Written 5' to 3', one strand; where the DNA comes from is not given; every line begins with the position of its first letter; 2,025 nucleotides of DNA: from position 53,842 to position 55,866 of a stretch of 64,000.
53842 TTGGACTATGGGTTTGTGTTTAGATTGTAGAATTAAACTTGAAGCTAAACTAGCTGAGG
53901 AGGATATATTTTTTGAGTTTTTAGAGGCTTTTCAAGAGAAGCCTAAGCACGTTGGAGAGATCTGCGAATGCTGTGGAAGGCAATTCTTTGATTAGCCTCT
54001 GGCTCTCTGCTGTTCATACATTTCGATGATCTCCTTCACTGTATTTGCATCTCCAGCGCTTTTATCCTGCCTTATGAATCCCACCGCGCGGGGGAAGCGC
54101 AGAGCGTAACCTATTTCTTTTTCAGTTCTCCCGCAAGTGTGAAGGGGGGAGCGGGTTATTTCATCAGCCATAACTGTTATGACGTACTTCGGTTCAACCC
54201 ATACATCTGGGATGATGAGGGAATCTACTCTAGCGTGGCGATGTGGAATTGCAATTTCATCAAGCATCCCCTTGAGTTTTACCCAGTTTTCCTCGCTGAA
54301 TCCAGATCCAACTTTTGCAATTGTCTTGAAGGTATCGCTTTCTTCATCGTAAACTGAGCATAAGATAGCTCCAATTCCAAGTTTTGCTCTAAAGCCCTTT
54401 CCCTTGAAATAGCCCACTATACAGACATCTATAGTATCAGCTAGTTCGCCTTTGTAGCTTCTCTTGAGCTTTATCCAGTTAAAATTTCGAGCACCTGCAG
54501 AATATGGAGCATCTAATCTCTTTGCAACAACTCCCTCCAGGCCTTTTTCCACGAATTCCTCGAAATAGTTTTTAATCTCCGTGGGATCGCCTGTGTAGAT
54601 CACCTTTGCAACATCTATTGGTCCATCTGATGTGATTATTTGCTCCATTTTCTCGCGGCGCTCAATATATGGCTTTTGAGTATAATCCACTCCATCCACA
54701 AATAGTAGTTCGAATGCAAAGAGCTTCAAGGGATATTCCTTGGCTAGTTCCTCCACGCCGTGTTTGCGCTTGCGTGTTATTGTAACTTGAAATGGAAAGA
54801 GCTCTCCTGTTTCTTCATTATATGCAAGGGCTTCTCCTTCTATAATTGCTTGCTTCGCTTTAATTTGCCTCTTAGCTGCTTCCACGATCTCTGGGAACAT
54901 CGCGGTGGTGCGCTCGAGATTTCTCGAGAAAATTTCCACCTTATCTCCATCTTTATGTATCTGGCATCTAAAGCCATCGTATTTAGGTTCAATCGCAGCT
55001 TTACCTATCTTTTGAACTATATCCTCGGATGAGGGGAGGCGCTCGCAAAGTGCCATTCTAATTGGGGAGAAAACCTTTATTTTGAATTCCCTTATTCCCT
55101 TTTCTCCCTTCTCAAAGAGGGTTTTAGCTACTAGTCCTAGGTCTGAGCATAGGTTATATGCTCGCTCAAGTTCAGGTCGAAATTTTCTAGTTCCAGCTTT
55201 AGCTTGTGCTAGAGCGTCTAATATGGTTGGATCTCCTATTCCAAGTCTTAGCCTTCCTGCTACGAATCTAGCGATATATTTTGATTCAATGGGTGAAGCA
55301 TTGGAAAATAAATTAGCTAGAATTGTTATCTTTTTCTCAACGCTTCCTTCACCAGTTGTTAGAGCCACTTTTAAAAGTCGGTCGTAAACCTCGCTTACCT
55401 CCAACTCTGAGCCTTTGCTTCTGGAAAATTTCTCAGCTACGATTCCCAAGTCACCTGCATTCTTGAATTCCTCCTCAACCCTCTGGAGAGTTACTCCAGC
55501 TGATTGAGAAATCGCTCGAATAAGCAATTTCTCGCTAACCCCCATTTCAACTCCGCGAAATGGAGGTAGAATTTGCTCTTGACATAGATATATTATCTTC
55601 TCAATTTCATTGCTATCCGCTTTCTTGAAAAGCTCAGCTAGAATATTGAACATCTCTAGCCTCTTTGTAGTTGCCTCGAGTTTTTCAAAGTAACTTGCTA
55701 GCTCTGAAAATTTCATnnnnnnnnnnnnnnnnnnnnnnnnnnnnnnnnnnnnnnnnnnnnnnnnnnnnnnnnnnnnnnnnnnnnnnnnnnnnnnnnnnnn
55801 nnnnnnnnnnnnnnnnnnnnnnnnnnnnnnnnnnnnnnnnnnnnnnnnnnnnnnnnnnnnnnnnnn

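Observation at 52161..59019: DNA-repair gene neighbourhood: HhH/P-loop protein – DNA ligase ⇄ LigD-PolDom – NreA-like – radical-SAM SPL-like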

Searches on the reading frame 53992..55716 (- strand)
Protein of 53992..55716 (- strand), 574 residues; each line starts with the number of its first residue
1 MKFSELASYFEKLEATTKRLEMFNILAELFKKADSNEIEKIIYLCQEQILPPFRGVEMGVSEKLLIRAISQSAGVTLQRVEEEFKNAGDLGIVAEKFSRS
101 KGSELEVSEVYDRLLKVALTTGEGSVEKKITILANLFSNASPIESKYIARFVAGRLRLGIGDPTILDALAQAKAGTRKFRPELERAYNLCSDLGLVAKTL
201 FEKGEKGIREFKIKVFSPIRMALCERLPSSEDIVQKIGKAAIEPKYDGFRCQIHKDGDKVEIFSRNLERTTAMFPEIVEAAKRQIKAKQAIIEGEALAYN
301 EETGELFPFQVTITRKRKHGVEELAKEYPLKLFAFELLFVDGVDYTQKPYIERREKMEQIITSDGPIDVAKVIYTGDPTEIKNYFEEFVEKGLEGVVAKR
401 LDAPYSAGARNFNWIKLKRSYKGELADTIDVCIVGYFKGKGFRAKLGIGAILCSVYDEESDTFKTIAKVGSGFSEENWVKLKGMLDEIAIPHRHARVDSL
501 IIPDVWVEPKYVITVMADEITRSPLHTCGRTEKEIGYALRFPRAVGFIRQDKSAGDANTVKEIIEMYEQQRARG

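Call 3: search_protein_families(library=pfam, proteins=[window:53992-55716:-], max_evalue=0.01)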
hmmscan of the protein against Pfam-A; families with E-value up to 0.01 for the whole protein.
window:53992-55716:- (574 aa): 4 families
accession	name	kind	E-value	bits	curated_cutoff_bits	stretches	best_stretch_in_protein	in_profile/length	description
PF01068.26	DNA_ligase_A_M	-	5.9e-56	189.8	26.2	1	223-418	3-204/204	ATP dependent DNA ligase domain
PF04675.19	DNA_ligase_A_N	-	4.4e-45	154.4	24.6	1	2-170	1-174/174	DNA ligase N terminus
PF04679.21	DNA_ligase_A_C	-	7.9e-16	58.7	27.5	1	447-552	4-94/94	ATP dependent DNA ligase C terminal region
PF09414.15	RNA_ligase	-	4.5e-07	30.6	27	1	241-417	4-170/171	RNA ligase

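Call 4: search_protein_families(library=ncbifam, proteins=[window:53992-55716:-], max_evalue=0.01)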
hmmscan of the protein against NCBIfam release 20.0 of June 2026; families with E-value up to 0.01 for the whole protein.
window:53992-55716:- (574 aa): 13 families
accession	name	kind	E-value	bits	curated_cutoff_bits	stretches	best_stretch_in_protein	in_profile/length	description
TIGR00574.1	dnl1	superfamily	1.1e-140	469.9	217.8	1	58-568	2-527/527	ATP-dependent DNA ligase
NF041331.1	LigA_Halo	equivalog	6.4e-98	328.6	830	1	1-564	1-548/552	ATP-dependent DNA ligase LigA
NF002868.0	PRK03180.1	equivalog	4.2e-77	260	641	1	1-569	1-508/509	ATP-dependent DNA ligase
TIGR02779.1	NHEJ_ligase_lig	equivalog_domain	2.3e-47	161.7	227.75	1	242-522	18-279/302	non-homologous end-joining DNA ligase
NF006701.0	PRK09247.1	equivalog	5e-47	161.1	543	1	5-570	3-538/540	ATP-dependent DNA ligase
TIGR04120.1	DNA_lig_bact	equivalog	4.6e-41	141.4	400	1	6-566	3-525/526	cisplatin damage response ATP-dependent DNA ligase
NF007210.0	PRK09632.1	equivalog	3.4e-38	131.5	989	1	239-522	495-756/781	ATP-dependent DNA ligase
TIGR02776.1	NHEJ_ligase_prk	equivalog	5.4e-38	131.2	373.2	1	242-522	9-271/587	DNA ligase D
NF006078.0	PRK08224.1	equivalog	6.7e-37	127.2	296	1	227-492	20-261/350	ATP-dependent DNA ligase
NF004628.0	PRK05972.1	subfamily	1.5e-32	112.7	895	1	239-522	260-524/870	ATP-dependent DNA ligase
NF007211.0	PRK09633.1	equivalog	1.2e-24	86.7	774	1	241-485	19-258/610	DNA ligase D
NF005796.0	PRK07636.1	subfamily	6.6e-20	71.4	337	1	242-437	22-198/275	ATP-dependent DNA ligase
NF006592.0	PRK09125.1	equivalog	1.4e-08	34.1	200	1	346-477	128-247/283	DNA ligase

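Call 30: search_dna_similar(query=window:53992-55716:-, collection=plasmids, mode=protein, max_evalue=0.00001, max_rows=25, rows=spread)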
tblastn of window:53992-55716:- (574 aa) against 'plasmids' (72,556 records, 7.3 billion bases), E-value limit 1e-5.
Records with a match: 1224; places in all: 1642; records where one place covers at least 80% of the query: 11.
Best place of each record, by identity: <60% 1224.
By first word of the organism name: Rhizobium 267; Agrobacterium 155; Sinorhizobium 139; Streptomyces 110; Rhodococcus 60; Phaeobacter 58; Burkholderia 39; Pseudomonas 39; Mesorhizobium 23; Arthrobacter 19; and 86 more.
By predicted mobility (MOB-suite, as given by PLSDB): non-mobilizable 593; conjugative 414; mobilizable 217.
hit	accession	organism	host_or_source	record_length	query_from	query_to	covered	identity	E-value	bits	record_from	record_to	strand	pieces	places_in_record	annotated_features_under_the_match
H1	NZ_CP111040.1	Haladaptatus caseinilyticus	cell culture,sediment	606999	1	571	99%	31.2%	2e-73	262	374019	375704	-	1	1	ATP-dependent DNA ligase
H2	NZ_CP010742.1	Phaeobacter inhibens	cell culture,zooplankton aquaculture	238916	132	563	75%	24.5%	6e-9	67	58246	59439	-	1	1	cisplatin damage response ATP-dependent DNA ligase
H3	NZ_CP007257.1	Rhodococcus erythropolis R138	Hydroponic pots with potatoes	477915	186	558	65%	24.9%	5e-12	77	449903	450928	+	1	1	ligD: non-homologous end-joining DNA ligase | hypothetical protein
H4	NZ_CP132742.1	Mycetohabitans endofungorum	Rhizopus microsporus,culture isolated ...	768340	197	522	57%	27.0%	1e-15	88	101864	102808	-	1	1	ligD: non-homologous end-joining DNA ligase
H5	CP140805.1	Rhizobium johnstonii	Trifolium pratense,whole organism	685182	198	515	55%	27.1%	6e-10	70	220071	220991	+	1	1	ligD: non-homologous end-joining DNA ligase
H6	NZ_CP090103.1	Rhizobium leguminosarum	Trifolium pratense,Cell culture,Plant ...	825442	204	522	56%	26.6%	2e-6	59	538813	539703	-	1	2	ligD: DNA ligase D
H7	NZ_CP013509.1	Rhizobium sp. N1341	Phaseolus vulgaris,Whole ...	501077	219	515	52%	27.9%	3e-10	71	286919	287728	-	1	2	ligD: DNA ligase D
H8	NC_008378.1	Rhizobium johnstonii 3841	-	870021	219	522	53%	26.9%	4e-6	58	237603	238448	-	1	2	ligD: DNA ligase D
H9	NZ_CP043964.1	Agrobacterium fabrum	Prosopis cineraria,pure bacterial ...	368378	219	516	52%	26.9%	1e-7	63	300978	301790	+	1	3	ligD: DNA ligase D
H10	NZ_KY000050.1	Agrobacterium radiobacter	-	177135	243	515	48%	28.9%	1e-16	92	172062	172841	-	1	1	ligD: non-homologous end-joining DNA ligase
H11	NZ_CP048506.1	Agrobacterium tumefaciens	walnut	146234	243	515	48%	28.5%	4e-15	87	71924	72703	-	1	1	none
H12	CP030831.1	Neorhizobium sp. NCHU2750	Rosa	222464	243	515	48%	28.2%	1e-15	88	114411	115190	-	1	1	none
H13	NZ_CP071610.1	Rhizobium binae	lentil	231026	241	515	48%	27.7%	4e-13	81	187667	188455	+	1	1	ligD: non-homologous end-joining DNA ligase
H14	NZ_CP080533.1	Mesorhizobium sp. AR02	Oxytropis sp.,Cell culture,root nodule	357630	209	484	48%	27.0%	9e-7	60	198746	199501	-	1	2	ligD: DNA ligase D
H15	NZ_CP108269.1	Streptomyces sp. NBC_00046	-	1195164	239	490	44%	29.1%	3e-15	87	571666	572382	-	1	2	record has no annotation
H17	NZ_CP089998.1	Cytobacillus spongiae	sponge,Pure culture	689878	227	494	47%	26.1%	2e-9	69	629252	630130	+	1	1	DNA ligase D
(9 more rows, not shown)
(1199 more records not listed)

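Call 31: get_annotated_region(hit=H8, flank=4000)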
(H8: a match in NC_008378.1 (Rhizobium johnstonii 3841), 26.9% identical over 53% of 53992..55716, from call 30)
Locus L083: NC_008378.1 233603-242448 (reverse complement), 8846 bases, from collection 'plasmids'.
description: Rhizobium johnstonii 3841 plasmid pRL12, complete sequence
organism: Rhizobium johnstonii 3841 (NCBI taxid 216596)
taxonomy: Bacteria; Pseudomonadota; Alphaproteobacteria; Hyphomicrobiales; Rhizobiaceae; Rhizobium; Rhizobium johnstonii; Rhizobium johnstonii 3841
host: -; source: -; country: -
typing (MOB-suite, as given by PLSDB): conjugative; relaxase MOBQ; mating-pair formation MPF_T
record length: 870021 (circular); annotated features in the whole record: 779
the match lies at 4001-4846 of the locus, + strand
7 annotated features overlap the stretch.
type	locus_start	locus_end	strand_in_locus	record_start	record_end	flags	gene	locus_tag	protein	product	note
CDS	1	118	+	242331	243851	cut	-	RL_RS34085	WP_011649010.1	ABC transporter substrate-binding protein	-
CDS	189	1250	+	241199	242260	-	-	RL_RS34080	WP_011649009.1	Ldh family oxidoreductase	-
CDS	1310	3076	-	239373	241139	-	-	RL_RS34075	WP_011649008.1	SLC13 family permease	-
CDS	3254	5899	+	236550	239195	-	ligD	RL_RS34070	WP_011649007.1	DNA ligase D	GO:0006303 - double-strand break repair via nonhomologous end joining [Evidence IEA]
CDS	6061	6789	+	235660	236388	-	-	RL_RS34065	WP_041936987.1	FCD domain-containing protein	-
CDS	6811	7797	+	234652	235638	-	-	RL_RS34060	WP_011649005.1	D-erythronate dehydrogenase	-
CDS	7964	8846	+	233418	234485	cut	ugpC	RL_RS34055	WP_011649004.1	sn-glycerol-3-phosphate ABC transporter ATP-binding protein UgpC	-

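Call 32: get_annotated_region(hit=H17, flank=4000)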
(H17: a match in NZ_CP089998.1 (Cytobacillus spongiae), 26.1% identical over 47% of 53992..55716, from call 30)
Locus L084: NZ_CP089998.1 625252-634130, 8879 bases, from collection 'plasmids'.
description: Cytobacillus spongiae strain CY-G plasmid unnamed, complete sequence
organism: Cytobacillus spongiae (NCBI taxid 2901381)
taxonomy: Bacteria; Bacillota; Bacilli; Bacillales; Bacillaceae; Cytobacillus; Cytobacillus spongiae
host: -; source: sponge,Pure culture; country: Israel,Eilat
typing (MOB-suite, as given by PLSDB): non-mobilizable
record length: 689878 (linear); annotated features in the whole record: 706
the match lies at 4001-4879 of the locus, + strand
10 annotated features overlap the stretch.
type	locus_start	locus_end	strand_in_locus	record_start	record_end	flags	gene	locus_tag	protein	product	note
CDS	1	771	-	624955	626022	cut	-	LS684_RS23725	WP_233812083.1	cysteine peptidase family C39 domain-containing protein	GO:0006508 - proteolysis [Evidence IEA]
CDS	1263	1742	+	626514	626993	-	-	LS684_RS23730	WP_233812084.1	hypothetical protein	-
CDS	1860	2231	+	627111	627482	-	-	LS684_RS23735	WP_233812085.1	hypothetical protein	-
CDS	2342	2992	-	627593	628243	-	-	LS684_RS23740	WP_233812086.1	phosphatase PAP2 family protein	-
CDS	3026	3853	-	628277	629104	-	-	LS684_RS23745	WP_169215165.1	Ku protein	GO:0006303 - double-strand break repair via nonhomologous end joining [Evidence IEA]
CDS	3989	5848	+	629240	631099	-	-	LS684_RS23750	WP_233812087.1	DNA ligase D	GO:0006281 - DNA repair [Evidence IEA]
CDS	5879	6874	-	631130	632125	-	dapF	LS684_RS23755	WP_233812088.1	diaminopimelate epimerase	GO:0009089 - lysine biosynthetic process via diaminopimelate [Evidence IEA]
CDS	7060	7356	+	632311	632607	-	-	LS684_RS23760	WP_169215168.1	hypothetical protein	-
CDS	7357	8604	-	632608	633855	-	-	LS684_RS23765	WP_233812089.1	HDOD domain-containing protein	-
CDS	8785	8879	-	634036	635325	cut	-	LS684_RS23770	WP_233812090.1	NCS2 family permease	-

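Call 33: get_annotated_region(hit=H3, flank=4000)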
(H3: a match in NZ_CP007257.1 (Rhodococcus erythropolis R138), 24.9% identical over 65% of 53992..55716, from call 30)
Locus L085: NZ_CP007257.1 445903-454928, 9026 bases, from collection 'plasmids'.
description: Rhodococcus erythropolis R138 plasmid pLRE138, complete sequence
organism: Rhodococcus erythropolis R138 (NCBI taxid 1289591)
taxonomy: Bacteria; Actinomycetota; Actinomycetes; Mycobacteriales; Nocardiaceae; Rhodococcus; Rhodococcus erythropolis; Rhodococcus erythropolis R138
host: -; source: Hydroponic pots with potatoes; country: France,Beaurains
typing (MOB-suite, as given by PLSDB): mobilizable; relaxase MOBP,MOBP
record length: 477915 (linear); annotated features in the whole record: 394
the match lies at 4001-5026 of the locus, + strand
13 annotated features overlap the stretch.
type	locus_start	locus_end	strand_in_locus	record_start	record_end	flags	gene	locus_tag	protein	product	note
CDS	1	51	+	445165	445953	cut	-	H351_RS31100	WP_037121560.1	hypothetical protein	-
CDS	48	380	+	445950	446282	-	-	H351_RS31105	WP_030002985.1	hypothetical protein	-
CDS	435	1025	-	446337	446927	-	-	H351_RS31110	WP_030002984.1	hypothetical protein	-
CDS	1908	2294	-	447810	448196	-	-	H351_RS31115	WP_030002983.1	hypothetical protein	-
CDS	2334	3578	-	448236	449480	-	-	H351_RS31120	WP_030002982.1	lipase family protein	GO:0016042 - lipid catabolic process [Evidence IEA]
CDS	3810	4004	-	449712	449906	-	-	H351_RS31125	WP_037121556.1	hypothetical protein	-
CDS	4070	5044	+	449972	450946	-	ligD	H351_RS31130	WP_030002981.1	non-homologous end-joining DNA ligase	GO:0006310 - DNA recombination [Evidence IEA]; GO:0006281 - DNA repair [Evidence IEA]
CDS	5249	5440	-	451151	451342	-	-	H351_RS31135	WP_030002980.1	hypothetical protein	-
CDS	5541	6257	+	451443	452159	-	-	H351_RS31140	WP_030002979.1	SOS response-associated peptidase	GO:0018142 - obsolete protein-DNA covalent cross-linking [Evidence IEA]; GO:0009432 - SOS response [Evidence IEA]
CDS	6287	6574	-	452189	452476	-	-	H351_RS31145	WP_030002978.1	hypothetical protein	-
CDS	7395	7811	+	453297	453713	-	-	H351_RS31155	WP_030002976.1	pyridoxamine 5'-phosphate oxidase family protein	-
CDS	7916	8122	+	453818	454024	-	-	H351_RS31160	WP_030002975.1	hypothetical protein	-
CDS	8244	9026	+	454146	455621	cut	-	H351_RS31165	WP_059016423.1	2-hydroxymuconic semialdehyde dehydrogenase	-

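Call 79: search_solved_structures(query=window:53992-55716:-, max_evalue=1e-20)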
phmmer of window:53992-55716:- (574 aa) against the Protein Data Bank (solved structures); distinct sequences matched with E-value up to 1e-20: 31.
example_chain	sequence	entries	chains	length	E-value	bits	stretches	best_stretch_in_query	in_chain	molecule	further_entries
2hiv_A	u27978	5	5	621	5.1e-147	494.2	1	1-571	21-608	Thermostable DNA ligase | DNA ligase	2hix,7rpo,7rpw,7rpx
2cfm_A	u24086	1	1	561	2.9e-109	369.6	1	1-571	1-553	THERMOSTABLE DNA LIGASE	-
9dfa_A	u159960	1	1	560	6.5e-105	355.2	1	1-571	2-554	DNA ligase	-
3rr5_A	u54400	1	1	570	1.1e-104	354.4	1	2-571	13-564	DNA ligase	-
9df9_A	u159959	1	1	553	1.2e-104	354.3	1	1-570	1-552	DNA ligase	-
4eq5_A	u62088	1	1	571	6.6e-101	342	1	3-572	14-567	DNA ligase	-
3gde_A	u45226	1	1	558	8.3e-87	295.5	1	1-570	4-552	DNA ligase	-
9bs3_A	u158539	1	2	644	2.2e-82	280.9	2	186-570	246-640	DNA ligase 1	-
6p09_A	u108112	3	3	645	2.2e-82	280.9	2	186-570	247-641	DNA ligase 1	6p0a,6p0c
9yhy_A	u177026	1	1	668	2.5e-82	280.7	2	186-570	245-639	DNA ligase 1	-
1x9n_A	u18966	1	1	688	2.8e-82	280.5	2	186-570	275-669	DNA ligase I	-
7qo1_A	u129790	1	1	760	4.3e-82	279.9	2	186-570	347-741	DNA ligase 1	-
7qnz_A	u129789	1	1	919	9.1e-82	278.8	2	186-570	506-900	DNA ligase 1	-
6q1v_A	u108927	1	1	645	9.5e-82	278.8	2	186-570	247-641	DNA ligase 1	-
8v1v_A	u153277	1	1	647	1.4e-81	278.2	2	186-570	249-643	DNA ligase 1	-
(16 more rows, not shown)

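Call 100: find_homologous_proteins(query=window:53992-55716:-, max_evalue=1e-50)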
Query window:53992-55716:- (574 aa): 7642 proteins with E <= 1e-50 among 8000 candidates; the best 120 are listed.
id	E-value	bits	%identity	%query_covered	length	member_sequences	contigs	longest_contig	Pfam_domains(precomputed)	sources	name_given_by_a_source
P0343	0.0e+0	1268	100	100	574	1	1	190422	PF04675.20,PF09414.16,PF01068.27,PF04679.22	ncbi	ncbi:MAG: ATP-dependent DNA ligase [Methanocellales archaeon]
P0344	0.0e+0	1192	93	100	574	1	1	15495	PF04675.20,PF09414.16,PF01068.27,PF04679.22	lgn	-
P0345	0.0e+0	1181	92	100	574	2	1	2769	PF04675.20,PF09414.16,PF01068.27,PF04679.22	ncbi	ncbi:MAG: ATP-dependent DNA ligase [Halobacteria archaeon]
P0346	0.0e+0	1159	89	100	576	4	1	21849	PF04675.20,PF09414.16,PF01068.27,PF04679.22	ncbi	-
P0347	0.0e+0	1099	84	100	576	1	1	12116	PF04675.20,PF09414.16,PF01068.27,PF04679.22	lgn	-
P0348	0.0e+0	1042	80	100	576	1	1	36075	PF04675.20,PF09414.16,PF01068.27,PF04679.22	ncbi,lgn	-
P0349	5.1e-264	895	70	99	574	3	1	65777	PF04675.20,PF09414.16,PF01068.27,PF04679.22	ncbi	ncbi:MAG: ATP-dependent DNA ligase [Nitrospirota bacterium]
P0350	3.4e-261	886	70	99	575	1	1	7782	PF04675.20,PF09414.16,PF01068.27,PF04679.22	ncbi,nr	ncbi:MAG: ATP-dependent DNA ligase [Nitrospirae bacterium]|nr:ATP-dependent DNA ligase [Nitrospirota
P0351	4.3e-260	882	70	99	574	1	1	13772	PF04675.20,PF01068.27,PF04679.22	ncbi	ncbi:MAG: ATP-dependent DNA ligase [Thermodesulfovibrionales bacterium]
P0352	1.0e-259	881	68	99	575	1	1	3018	PF04675.20,PF01068.27,PF04679.22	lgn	-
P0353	1.2e-259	881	69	99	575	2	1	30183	PF04675.20,PF09414.16,PF01068.27,PF04679.22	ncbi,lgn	ncbi:MAG: ATP-dependent DNA ligase [Nitrospirota bacterium]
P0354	8.5e-259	878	69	99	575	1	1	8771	PF04675.20,PF09414.16,PF01068.27,PF04679.22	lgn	-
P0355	8.9e-259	878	68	99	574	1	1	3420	PF04675.20,PF01068.27,PF04679.22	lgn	-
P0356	3.1e-258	876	69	99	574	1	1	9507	PF04675.20,PF09414.16,PF01068.27,PF04679.22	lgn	-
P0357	3.8e-258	876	68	99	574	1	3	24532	PF04675.20,PF09414.16,PF01068.27,PF04679.22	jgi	-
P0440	3.1e-247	840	64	99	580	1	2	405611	PF04675.20,PF09414.16,PF01068.27,PF04679.22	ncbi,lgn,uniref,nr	ncbi:ATP-dependent DNA ligase [Thermoflexus hugenholtzii]|uniref:Probable DNA ligase n=1 Tax=Thermof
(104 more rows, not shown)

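Call 101: find_encoding_contigs(protein=P0349, flank=7000, max_places=1)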
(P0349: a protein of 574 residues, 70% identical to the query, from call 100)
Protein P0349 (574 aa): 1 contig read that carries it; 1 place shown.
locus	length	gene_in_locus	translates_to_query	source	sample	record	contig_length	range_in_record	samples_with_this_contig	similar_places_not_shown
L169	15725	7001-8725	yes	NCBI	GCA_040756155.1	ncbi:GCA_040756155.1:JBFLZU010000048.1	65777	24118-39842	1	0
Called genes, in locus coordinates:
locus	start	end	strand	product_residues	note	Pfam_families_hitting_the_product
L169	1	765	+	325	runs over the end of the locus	PF00490:ALAD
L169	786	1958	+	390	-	PF04055:Radical_SAM, PF13186:SPASM (weak)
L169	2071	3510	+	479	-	PF00672:HAMP, PF00512:HisKA, PF02518:HATPase_c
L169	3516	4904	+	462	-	PF00072:Response_reg, PF00158:Sigma54_activat, PF14532:Sigma54_activ_2, PF00004:AAA (weak), PF07728:AAA_5 (faint), PF25601:AAA_lid_14, PF02954:HTH_8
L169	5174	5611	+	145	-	-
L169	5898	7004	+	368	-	PF01590:GAF, PF13185:GAF_2, PF13492:GAF_3, PF00990:GGDEF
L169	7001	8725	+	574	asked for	PF04675:DNA_ligase_A_N, PF01068:DNA_ligase_A_M, PF09414:RNA_ligase (weak), PF04679:DNA_ligase_A_C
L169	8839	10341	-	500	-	PF01435:Peptidase_M48, PF13374:TPR_10 (faint), PF13428:TPR_14 (faint), PF13181:TPR_8 (faint), PF12895:ANAPC3 (faint), PF00515:TPR_1 (faint), PF13432:TPR_16 (weak), PF14559:TPR_19 (weak), +4 more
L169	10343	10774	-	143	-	PF03061:4HBT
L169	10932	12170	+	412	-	PF00109:ketoacyl-synt, PF02801:Ketoacyl-synt_C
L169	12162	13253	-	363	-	PF01476:LysM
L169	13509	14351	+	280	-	PF00456:Transketolase_N, PF13292:DXP_synthase_N, PF00676:E1_dh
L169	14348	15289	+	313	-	PF02779:Transket_pyr, PF02780:Transketolase_C, PF22613:Transketolase_C_1 (faint), PF17147:PFOR_II (weak)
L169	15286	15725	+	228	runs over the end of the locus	PF13191:AAA_16 (weak), PF00005:ABC_tran, PF13304:AAA_21 (faint)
